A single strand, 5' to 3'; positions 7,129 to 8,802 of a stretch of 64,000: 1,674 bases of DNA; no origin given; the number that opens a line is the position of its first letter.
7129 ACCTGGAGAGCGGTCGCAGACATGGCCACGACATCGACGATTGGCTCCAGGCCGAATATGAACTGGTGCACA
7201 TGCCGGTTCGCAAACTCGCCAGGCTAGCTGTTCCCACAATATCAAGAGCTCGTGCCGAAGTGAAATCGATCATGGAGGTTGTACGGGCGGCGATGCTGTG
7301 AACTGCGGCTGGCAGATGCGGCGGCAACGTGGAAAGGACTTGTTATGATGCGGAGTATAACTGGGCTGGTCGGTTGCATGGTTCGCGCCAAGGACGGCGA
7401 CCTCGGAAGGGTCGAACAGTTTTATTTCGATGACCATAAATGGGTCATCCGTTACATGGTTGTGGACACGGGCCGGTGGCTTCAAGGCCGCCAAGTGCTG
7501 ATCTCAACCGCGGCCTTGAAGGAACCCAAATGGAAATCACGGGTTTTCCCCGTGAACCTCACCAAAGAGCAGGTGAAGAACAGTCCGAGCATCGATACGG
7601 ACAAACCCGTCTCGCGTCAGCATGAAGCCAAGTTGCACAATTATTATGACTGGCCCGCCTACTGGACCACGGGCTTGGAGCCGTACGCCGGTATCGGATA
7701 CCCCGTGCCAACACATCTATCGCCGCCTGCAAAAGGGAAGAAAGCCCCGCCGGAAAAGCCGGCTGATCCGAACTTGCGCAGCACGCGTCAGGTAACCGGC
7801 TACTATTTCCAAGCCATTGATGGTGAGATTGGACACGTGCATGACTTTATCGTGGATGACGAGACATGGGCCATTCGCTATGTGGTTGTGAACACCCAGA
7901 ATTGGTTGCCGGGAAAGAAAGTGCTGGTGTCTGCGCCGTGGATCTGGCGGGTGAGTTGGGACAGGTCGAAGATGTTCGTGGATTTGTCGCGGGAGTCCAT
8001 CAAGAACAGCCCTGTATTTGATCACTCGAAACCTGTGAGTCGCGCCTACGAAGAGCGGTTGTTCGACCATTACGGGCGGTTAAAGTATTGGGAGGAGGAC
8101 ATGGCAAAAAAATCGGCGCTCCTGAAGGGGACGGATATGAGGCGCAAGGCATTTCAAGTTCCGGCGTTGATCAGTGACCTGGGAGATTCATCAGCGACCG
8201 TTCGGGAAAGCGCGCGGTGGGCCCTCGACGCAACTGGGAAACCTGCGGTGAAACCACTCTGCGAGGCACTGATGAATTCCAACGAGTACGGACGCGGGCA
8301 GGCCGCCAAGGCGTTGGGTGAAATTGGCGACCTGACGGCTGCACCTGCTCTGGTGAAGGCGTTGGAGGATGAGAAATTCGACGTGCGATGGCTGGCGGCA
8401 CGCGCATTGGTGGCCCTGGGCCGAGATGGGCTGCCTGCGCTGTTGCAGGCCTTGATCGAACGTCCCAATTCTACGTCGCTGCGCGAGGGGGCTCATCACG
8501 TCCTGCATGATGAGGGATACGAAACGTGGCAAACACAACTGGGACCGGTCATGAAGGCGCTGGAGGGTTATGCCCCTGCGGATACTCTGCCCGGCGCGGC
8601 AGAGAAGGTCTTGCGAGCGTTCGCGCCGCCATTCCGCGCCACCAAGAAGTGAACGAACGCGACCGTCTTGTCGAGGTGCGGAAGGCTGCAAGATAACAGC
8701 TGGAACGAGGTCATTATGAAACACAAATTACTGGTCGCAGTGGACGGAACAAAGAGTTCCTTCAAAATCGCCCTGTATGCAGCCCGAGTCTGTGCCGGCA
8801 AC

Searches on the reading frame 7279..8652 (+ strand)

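Call 84: search_protein_families(library=pfam, proteins=[window:7279-8652:+], max_evalue=0.00001)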
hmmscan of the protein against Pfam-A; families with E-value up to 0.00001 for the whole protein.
window:7279-8652:+ (457 aa): 4 families
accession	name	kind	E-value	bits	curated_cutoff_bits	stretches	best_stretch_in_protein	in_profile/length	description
PF13646.12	HEAT_2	-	8.4e-16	58.5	27.7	1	325-406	2-84/88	HEAT repeats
PF05239.21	PRC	-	2.6e-10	40.6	21.2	0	27-86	6-65/78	PRC-barrel domain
PF03130.22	HEAT_PBS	-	7.8e-10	38.7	20.9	0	339-364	2-27/27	PBS lyase HEAT-like repeat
PF02985.28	HEAT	-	1.1e-09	38.1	23.5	0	356-381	3-28/31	HEAT repeat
